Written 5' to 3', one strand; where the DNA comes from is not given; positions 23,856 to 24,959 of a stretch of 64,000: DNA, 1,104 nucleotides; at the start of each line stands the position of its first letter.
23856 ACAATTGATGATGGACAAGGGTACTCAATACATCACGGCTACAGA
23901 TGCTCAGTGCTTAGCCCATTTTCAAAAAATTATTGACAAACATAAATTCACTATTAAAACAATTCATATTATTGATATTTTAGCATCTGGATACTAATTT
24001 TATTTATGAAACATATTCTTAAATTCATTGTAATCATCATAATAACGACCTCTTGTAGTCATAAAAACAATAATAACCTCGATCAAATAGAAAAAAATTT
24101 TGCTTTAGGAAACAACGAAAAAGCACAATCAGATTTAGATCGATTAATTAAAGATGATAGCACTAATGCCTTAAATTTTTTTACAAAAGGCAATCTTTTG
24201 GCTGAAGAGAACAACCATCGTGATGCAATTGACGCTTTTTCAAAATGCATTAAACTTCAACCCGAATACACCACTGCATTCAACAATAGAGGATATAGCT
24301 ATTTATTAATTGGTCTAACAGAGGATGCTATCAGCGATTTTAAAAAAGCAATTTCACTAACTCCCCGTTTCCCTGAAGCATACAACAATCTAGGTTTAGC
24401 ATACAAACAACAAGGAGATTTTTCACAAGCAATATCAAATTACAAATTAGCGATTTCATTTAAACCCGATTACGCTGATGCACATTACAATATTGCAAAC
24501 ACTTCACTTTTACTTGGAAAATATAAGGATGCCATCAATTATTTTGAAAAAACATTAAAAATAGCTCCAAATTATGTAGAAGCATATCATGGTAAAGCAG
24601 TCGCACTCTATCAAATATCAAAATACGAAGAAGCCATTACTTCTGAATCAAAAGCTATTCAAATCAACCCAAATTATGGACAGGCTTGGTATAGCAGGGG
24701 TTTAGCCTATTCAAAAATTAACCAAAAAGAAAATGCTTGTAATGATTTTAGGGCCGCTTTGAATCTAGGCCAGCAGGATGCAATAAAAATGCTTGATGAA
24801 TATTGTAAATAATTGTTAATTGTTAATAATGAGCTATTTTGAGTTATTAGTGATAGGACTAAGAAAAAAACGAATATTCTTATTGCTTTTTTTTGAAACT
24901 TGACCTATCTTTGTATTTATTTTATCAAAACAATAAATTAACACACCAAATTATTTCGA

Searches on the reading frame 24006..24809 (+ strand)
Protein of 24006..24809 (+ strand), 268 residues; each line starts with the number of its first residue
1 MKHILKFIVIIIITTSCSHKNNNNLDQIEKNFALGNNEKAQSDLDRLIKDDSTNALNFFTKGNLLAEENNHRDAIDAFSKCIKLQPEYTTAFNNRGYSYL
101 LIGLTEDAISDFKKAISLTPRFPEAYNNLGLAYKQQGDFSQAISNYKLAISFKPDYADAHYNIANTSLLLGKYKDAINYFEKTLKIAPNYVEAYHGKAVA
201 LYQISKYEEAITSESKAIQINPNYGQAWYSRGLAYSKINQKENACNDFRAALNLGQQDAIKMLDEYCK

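Call 3: search_protein_families(library=pfam, proteins=[window:24006-24809:+], max_evalue=0.1)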
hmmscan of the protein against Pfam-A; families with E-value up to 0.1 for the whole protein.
window:24006-24809:+ (268 aa): 31 families (the best 25 are shown)
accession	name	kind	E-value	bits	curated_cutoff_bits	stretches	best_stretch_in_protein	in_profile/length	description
PF00515.34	TPR_1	-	5e-44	146.8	27.8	6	123-156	1-34/34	Tetratricopeptide repeat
PF07719.23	TPR_2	-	3e-39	130.3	27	6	157-190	1-34/34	Tetratricopeptide repeat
PF13414.12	TPR_11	-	7.7e-39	131.6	26.8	5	106-137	11-42/42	TPR repeat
PF13181.12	TPR_8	-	5.3e-36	120.1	25.7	6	124-156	2-34/34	Tetratricopeptide repeat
PF13431.12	TPR_17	-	9.6e-32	107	24.4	5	112-143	2-33/34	Tetratricopeptide repeat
PF13432.12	TPR_16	-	1.2e-22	80.4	32.7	3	128-189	2-63/65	Tetratricopeptide repeat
PF13424.12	TPR_12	-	4.9e-22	78.4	30.1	3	124-188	4-76/77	Tetratricopeptide repeat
PF14559.12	TPR_19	-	5.6e-17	62.3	25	3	170-211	4-45/68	Tetratricopeptide repeat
PF13428.12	TPR_14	-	5.9e-17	60.9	23.5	2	158-198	2-42/44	Tetratricopeptide repeat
PF13174.12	TPR_6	-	3.9e-15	55.8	26.3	0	158-189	1-32/33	Tetratricopeptide repeat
PF13371.12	TPR_9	-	8.3e-14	51.8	35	2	116-160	22-66/73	Tetratricopeptide repeat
PF13374.12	TPR_10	-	2.2e-11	43.8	27.5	2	125-149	4-28/42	Tetratricopeptide repeat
PF13176.12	TPR_7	-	2.6e-11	43.1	27.9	2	159-187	1-29/36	Tetratricopeptide repeat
PF25575.1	TPR_BSK1_C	-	2.5e-10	40.7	42.2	1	16-126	2-114/118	Serine/threonine-protein kinase BSK1-like, TPR repeats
PF12895.13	ANAPC3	-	7e-10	39.5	27.2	2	136-212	2-77/82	Anaphase-promoting complex, cyclosome, subunit 3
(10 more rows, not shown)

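Call 4: search_protein_families(library=ncbifam, proteins=[window:24006-24809:+], max_evalue=0.1)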
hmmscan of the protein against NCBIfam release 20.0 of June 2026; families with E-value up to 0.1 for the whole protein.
window:24006-24809:+ (268 aa): 38 families (the best 25 are shown)
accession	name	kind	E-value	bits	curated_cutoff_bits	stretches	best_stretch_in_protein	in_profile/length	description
NF040959.1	MamA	equivalog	3.9e-34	117.9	200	3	126-258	40-172/204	magnetosome protein MamA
TIGR02917.1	PEP_TPR_lipo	equivalog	4.1e-30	104.4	312.2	2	33-194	341-502/899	XrtA/PEP-CTERM system TPR-repeat protein PrsT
NF033762.1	social_mot_Tgl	equivalog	7.5e-24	84.4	225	2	105-249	47-194/252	social motility TPR repeat lipoprotein Tgl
TIGR02521.1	type_IV_pilW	equivalog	2.4e-23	82.9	154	2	34-188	44-200/234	type IV pilus biogenesis/stability protein PilW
NF008391.2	PRK11189.1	equivalog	1.8e-22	80.2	250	4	94-174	70-150/297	lipoprotein NlpI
NF047558.1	TPR_END_plus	domain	1.8e-21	75.8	32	4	159-192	1-34/56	TPR end-of-group domain-containing protein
TIGR02552.1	LcrH_SycD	equivalog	9.8e-20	70.7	104.8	3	128-189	57-118/136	SycD/LcrH family type III secretion system chaperone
NF033920.0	C39_PA2778_fam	equivalog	1.1e-15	57.8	150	4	20-120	155-255/255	PA2778 family cysteine peptidase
TIGR00990.1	3a0801s09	subfamily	4.2e-14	52.1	757.25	2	31-161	375-505/615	mitochondrial import receptor subunit TOM70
NF047507.1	TPR_BatC_Lepto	exception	1.4e-13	50.8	175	4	94-163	63-136/214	TPR repeat-containing protein BatC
NF033758.1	gliding_GltE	equivalog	3.8e-11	42.6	225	1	116-243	215-343/411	adventurous gliding motility TPR repeat lipoprotein GltE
TIGR04510.1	mod_pep_cyc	subfamily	5e-10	38.5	400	1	51-183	394-527/814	putative peptide modification system cyclase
NF002725.1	PRK02603.1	equivalog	1.1e-09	38.5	143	2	48-140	28-123/173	photosystem I assembly protein Ycf3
NF008520.0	PRK11447.1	equivalog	2e-09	35.8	858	1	48-157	230-337/1157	cellulose synthase complex outer membrane protein BcsC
NF040561.1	PrimPol_Msp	equivalog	3e-08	32.7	200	2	135-232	3-99/515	CRISPR-associated primase-polymerase type A1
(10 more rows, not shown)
